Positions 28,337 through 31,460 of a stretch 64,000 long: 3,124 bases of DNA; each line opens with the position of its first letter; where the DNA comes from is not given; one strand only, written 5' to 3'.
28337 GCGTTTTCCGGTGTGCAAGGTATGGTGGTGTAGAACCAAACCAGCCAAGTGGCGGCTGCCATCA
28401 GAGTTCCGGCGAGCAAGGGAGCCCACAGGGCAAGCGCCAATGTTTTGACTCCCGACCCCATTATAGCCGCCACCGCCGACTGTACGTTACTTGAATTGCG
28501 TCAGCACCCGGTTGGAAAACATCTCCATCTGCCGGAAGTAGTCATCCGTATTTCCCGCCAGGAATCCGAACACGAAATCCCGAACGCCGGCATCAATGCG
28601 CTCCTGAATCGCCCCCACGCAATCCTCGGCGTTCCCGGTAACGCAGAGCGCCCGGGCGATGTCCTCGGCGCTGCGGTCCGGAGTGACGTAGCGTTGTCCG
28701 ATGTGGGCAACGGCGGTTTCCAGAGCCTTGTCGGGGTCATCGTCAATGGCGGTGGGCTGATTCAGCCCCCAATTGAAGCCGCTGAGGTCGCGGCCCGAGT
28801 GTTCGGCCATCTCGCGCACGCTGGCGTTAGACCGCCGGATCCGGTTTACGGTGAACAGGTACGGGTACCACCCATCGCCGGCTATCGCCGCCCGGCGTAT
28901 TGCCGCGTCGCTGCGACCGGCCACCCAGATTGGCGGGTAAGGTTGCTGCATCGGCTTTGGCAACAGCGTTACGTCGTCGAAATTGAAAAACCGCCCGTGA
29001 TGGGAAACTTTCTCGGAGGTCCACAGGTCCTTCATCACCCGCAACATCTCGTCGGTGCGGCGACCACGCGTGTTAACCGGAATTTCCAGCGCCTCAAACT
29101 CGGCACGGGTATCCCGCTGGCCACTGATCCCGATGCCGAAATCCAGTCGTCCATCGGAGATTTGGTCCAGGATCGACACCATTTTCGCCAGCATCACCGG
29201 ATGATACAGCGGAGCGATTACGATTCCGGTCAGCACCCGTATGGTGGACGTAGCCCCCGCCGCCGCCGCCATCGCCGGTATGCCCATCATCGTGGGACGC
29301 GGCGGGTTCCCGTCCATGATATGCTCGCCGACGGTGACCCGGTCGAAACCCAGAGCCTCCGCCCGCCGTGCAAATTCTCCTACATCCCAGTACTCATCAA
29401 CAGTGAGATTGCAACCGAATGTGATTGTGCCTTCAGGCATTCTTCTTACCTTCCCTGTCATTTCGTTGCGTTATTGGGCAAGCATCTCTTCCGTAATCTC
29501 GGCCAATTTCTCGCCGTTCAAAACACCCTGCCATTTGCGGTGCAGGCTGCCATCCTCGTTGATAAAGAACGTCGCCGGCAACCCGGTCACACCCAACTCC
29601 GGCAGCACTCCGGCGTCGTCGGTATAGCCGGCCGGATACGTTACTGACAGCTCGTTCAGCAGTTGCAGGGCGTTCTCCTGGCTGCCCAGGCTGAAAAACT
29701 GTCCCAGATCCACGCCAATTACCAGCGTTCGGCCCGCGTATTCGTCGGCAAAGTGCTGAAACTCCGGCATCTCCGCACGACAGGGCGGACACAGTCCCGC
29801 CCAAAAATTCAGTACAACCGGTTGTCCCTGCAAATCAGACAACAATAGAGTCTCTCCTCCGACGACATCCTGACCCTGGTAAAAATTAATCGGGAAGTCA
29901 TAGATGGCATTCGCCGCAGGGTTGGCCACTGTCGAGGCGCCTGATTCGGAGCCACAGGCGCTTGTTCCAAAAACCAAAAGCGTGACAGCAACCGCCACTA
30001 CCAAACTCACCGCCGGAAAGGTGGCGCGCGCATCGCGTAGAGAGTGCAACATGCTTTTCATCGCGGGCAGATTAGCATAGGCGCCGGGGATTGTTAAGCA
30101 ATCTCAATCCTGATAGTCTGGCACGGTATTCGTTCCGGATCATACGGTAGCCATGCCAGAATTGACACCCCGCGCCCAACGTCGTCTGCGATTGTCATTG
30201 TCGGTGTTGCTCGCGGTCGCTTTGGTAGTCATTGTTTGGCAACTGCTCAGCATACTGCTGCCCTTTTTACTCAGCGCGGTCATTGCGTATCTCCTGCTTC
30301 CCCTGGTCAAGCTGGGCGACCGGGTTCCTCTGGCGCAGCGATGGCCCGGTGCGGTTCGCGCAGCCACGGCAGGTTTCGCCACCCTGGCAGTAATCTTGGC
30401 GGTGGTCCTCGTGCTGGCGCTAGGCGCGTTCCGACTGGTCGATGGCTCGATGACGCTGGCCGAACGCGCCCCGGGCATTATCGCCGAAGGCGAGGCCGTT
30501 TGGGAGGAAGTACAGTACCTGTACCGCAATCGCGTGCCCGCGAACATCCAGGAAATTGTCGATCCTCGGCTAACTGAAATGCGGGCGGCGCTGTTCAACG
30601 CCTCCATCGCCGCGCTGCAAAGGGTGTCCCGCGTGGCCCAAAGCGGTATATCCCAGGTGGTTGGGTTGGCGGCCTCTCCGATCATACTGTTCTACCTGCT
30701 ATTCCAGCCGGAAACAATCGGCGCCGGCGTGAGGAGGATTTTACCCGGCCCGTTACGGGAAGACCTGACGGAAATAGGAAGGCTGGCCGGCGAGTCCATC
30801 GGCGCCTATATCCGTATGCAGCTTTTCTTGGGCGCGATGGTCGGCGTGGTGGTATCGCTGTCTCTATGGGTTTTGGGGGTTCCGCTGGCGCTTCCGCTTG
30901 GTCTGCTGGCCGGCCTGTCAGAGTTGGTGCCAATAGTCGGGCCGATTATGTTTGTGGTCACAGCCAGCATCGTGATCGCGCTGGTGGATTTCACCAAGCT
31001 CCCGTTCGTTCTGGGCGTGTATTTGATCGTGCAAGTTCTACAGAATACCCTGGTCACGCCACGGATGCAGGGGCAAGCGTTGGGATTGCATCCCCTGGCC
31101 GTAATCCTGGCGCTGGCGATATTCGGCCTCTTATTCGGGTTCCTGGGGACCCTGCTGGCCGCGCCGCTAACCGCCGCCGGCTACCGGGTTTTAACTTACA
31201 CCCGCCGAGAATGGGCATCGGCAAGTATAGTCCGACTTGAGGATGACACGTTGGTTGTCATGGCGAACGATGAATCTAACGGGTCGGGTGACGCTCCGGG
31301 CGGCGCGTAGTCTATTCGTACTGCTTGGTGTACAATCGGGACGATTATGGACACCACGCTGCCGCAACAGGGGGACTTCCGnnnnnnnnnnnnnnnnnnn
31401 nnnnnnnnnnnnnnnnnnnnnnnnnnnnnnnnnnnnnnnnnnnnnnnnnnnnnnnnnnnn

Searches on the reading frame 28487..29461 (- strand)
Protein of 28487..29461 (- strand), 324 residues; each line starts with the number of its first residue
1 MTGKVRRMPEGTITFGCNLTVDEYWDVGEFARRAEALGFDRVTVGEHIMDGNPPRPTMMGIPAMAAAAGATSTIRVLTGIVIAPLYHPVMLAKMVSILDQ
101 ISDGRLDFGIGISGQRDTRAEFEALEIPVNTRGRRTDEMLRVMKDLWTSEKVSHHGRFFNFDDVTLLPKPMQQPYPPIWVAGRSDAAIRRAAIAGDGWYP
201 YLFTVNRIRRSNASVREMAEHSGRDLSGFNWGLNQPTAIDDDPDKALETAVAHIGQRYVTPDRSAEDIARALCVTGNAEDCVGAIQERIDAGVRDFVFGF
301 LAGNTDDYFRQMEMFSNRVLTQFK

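Call 19: search_protein_families(library=pfam, proteins=[window:28487-29461:-], max_evalue=0.001)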
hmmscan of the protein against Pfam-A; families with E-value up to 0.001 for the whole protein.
window:28487-29461:- (324 aa): 1 family
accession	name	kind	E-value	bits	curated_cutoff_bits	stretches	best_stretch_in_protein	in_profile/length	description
PF00296.26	Bac_luciferase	-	1.5e-60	205.7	27.9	1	24-294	22-313/314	Luciferase-like monooxygenase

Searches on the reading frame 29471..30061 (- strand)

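Call 19: search_protein_families(library=pfam, proteins=[window:29471-30061:-], max_evalue=0.001)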
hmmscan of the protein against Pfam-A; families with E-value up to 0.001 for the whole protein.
window:29471-30061:- (196 aa): 5 families
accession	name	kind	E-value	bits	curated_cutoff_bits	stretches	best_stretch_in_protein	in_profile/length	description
PF00578.27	AhpC-TSA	-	1.8e-15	57.4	26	1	68-173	14-121/124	AhpC/TSA family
PF08534.16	Redoxin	-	1.2e-13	51.6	26.6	1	68-182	17-137/148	Redoxin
PF00085.26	Thioredoxin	-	4.3e-08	33.5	23.5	1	79-125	18-64/103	Thioredoxin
PF13905.12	Thioredoxin_8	-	4.1e-07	30.7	27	1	79-172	1-93/94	Thioredoxin-like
PF13098.12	Thioredoxin_2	-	0.00039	21.2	27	0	78-188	4-102/104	Thioredoxin-like domain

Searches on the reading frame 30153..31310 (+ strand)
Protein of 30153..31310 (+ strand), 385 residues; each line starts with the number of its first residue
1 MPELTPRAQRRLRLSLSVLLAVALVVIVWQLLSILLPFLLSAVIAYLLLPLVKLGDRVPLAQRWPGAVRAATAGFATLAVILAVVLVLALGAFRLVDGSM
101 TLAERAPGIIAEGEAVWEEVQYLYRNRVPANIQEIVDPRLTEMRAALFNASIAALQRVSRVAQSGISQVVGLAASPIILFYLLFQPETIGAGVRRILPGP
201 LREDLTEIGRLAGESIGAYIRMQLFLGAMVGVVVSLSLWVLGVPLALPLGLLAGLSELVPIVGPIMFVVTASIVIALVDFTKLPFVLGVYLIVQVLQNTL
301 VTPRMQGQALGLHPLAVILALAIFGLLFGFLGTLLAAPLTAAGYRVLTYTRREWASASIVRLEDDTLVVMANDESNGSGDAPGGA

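Call 19: search_protein_families(library=pfam, proteins=[window:30153-31310:+], max_evalue=0.001)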
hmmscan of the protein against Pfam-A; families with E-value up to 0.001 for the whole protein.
window:30153-31310:+ (385 aa): 1 family
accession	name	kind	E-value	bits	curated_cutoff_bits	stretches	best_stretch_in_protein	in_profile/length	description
PF01594.21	AI-2E_transport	-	7.7e-50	170.4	34.3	1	16-349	2-325/327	AI-2E family transporter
